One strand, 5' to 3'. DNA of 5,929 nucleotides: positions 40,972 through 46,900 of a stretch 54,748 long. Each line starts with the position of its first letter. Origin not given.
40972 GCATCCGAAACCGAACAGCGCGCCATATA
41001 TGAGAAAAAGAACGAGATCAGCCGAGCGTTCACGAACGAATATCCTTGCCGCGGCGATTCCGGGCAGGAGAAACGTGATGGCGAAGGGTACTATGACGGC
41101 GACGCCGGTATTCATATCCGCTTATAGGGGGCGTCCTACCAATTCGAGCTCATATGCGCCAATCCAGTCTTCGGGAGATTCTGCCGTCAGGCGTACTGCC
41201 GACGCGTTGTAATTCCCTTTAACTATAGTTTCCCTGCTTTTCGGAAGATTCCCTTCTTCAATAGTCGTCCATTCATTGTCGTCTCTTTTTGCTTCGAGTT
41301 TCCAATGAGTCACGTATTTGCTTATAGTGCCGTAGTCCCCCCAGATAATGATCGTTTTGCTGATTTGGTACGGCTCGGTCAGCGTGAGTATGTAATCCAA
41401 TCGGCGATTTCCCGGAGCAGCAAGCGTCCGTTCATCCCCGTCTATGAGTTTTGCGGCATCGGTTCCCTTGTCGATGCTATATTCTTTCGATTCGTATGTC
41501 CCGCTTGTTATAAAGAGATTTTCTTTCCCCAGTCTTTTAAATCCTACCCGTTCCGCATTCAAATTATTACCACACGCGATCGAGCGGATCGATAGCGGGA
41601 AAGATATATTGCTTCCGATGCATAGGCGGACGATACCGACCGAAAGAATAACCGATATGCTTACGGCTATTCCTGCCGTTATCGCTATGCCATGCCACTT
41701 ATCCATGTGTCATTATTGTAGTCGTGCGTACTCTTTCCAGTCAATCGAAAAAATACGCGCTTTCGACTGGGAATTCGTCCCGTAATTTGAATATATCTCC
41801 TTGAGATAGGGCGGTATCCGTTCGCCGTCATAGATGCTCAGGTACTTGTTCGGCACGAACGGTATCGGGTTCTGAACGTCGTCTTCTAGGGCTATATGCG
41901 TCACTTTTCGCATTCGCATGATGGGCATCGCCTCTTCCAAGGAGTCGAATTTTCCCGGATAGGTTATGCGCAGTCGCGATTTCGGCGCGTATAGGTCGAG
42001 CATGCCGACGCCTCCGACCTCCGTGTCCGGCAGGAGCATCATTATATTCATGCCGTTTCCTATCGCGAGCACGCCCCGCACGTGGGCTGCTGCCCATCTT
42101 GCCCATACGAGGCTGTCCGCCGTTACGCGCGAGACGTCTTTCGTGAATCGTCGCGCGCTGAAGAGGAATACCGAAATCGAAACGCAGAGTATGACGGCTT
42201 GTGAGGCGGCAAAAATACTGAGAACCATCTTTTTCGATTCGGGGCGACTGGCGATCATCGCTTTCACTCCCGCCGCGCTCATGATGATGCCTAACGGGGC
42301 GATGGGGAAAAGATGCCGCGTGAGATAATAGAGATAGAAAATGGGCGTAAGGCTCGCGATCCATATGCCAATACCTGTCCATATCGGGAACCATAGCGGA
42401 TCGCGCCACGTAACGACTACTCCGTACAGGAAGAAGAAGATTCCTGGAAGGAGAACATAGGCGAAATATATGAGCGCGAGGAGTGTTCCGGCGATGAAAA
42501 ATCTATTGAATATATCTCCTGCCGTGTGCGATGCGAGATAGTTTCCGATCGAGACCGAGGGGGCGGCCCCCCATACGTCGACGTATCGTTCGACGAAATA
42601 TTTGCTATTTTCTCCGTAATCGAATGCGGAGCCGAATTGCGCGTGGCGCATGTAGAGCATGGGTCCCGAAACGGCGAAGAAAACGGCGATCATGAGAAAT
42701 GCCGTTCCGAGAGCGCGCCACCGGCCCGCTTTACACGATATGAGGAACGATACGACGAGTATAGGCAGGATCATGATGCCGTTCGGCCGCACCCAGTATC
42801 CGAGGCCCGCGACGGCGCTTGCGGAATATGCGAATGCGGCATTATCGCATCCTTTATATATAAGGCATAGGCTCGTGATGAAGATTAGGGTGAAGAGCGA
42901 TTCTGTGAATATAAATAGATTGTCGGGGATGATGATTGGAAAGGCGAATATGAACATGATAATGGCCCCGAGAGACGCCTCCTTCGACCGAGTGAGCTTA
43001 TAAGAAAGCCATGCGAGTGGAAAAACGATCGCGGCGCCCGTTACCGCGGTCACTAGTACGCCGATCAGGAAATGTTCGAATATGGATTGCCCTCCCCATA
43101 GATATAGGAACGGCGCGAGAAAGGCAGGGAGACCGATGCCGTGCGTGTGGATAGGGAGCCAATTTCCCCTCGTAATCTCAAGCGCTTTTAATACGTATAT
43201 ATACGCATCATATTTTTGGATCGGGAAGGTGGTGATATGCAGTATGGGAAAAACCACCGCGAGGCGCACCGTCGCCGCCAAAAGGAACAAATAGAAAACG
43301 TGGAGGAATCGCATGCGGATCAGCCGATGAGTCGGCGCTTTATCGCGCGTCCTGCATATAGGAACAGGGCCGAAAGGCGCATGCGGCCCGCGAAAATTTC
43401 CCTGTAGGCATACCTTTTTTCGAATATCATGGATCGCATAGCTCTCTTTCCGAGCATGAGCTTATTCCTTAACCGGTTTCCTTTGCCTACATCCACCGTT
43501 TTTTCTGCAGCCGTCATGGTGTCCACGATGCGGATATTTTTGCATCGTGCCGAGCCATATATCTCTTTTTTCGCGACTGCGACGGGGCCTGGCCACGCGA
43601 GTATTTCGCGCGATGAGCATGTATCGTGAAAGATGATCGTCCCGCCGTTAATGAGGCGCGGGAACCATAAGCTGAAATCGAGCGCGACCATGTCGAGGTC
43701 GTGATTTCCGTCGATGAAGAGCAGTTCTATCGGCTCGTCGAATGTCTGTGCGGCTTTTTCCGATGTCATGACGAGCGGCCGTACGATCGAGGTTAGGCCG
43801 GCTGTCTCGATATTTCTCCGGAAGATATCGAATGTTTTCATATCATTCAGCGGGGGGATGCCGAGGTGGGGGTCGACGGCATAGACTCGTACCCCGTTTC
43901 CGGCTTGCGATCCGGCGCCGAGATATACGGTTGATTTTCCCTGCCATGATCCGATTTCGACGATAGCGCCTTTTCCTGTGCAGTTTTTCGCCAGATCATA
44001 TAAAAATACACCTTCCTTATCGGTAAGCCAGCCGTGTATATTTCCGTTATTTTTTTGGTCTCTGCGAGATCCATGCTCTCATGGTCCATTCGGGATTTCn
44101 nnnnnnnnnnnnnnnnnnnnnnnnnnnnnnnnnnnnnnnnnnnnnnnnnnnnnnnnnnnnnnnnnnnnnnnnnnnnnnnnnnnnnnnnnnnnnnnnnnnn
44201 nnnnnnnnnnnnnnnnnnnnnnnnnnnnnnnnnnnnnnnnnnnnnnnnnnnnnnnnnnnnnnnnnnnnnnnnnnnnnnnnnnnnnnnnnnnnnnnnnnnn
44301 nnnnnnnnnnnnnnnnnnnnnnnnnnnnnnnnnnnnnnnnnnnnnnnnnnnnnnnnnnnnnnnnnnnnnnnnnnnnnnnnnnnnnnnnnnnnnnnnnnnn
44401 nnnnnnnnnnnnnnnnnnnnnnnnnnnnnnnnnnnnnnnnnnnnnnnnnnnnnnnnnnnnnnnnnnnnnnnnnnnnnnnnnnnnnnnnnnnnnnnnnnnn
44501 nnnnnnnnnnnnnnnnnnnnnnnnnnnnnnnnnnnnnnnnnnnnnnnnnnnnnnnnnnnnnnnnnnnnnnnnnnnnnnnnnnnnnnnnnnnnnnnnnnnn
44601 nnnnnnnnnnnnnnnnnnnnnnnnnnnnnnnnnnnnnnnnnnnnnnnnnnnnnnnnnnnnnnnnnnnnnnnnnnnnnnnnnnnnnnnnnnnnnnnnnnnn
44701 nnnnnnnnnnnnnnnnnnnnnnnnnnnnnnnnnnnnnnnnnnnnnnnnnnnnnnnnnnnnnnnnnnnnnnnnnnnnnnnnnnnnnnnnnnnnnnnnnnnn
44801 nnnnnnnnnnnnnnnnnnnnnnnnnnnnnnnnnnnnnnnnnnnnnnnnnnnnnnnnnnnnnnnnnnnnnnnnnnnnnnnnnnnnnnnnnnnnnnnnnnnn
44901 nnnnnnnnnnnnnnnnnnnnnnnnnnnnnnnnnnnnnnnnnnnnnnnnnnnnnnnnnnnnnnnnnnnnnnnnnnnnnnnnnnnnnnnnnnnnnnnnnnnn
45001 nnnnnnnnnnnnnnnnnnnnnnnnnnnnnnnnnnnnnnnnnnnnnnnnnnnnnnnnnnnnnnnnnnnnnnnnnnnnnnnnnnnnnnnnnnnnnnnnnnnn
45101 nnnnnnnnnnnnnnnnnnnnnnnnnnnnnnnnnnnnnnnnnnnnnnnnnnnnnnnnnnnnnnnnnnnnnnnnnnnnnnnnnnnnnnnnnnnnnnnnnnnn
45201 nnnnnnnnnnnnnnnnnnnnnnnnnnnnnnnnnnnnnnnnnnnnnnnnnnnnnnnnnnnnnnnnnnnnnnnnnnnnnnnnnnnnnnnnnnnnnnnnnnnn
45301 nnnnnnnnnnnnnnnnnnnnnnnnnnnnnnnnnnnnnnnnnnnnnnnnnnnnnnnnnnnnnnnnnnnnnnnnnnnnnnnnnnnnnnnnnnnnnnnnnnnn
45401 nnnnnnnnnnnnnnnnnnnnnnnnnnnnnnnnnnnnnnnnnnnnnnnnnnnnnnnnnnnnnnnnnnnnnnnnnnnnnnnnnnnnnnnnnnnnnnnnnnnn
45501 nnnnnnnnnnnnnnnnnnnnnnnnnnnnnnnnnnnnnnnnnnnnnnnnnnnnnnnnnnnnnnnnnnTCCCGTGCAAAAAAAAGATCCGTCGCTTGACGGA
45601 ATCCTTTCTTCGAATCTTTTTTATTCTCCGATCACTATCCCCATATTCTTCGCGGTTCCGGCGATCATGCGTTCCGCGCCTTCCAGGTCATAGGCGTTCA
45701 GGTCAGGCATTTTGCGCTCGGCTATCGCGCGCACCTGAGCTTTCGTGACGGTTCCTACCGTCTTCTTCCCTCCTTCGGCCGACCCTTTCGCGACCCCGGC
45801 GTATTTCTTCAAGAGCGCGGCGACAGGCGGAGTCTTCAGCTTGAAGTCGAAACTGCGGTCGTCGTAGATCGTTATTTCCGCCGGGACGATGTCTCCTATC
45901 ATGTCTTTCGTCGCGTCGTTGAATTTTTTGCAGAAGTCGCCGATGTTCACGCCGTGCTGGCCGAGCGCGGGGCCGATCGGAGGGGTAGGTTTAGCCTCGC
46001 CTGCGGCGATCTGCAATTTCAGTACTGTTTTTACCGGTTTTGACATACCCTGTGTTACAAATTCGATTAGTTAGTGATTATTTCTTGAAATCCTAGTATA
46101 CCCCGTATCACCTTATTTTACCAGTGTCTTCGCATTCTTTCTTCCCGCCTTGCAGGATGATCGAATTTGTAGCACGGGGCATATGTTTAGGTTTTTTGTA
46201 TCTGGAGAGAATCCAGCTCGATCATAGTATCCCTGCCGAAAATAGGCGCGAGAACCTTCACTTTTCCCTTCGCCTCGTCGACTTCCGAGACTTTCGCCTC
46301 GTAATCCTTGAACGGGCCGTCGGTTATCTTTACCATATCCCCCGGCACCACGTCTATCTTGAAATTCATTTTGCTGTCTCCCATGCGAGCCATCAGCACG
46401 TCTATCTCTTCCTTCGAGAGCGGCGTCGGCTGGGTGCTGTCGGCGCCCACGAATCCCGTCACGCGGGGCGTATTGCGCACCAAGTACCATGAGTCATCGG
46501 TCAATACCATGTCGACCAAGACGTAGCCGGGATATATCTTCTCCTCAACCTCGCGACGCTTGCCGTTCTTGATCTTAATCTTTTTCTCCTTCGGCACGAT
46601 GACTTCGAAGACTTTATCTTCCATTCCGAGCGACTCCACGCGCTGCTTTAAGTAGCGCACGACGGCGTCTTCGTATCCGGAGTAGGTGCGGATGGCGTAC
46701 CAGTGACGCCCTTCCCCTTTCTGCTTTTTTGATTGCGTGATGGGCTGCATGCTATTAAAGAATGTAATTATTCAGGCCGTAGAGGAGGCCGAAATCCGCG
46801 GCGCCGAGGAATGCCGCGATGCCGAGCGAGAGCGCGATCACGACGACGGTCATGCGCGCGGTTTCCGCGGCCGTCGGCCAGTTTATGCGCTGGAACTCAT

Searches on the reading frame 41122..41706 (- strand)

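Call 9: search_protein_families(library=pfam, proteins=[window:41122-41706:-], max_evalue=0.01)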
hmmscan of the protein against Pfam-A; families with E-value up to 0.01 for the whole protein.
window:41122-41706:- (194 aa): 2 families
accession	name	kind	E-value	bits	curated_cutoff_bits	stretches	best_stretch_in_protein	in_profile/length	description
PF00754.31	F5_F8_type_C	-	6.8e-09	36.4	28.2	1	78-182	8-121/127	F5/8 type C domain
PF22633.2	F5_F8_type_C_2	-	0.0048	17.9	27.8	1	87-172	2-90/91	NedA-like, galactose-binding domain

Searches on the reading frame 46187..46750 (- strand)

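Call 9: search_protein_families(library=pfam, proteins=[window:46187-46750:-], max_evalue=0.01)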
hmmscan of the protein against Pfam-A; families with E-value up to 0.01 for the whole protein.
window:46187-46750:- (187 aa): 2 families
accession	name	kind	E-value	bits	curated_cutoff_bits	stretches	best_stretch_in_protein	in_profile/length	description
PF02357.24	NusG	-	1.4e-28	99.6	22.2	1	16-119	2-92/93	Transcription termination factor nusG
PF00467.35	KOW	-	1.2e-08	34.9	22.3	1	136-166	1-31/32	KOW motif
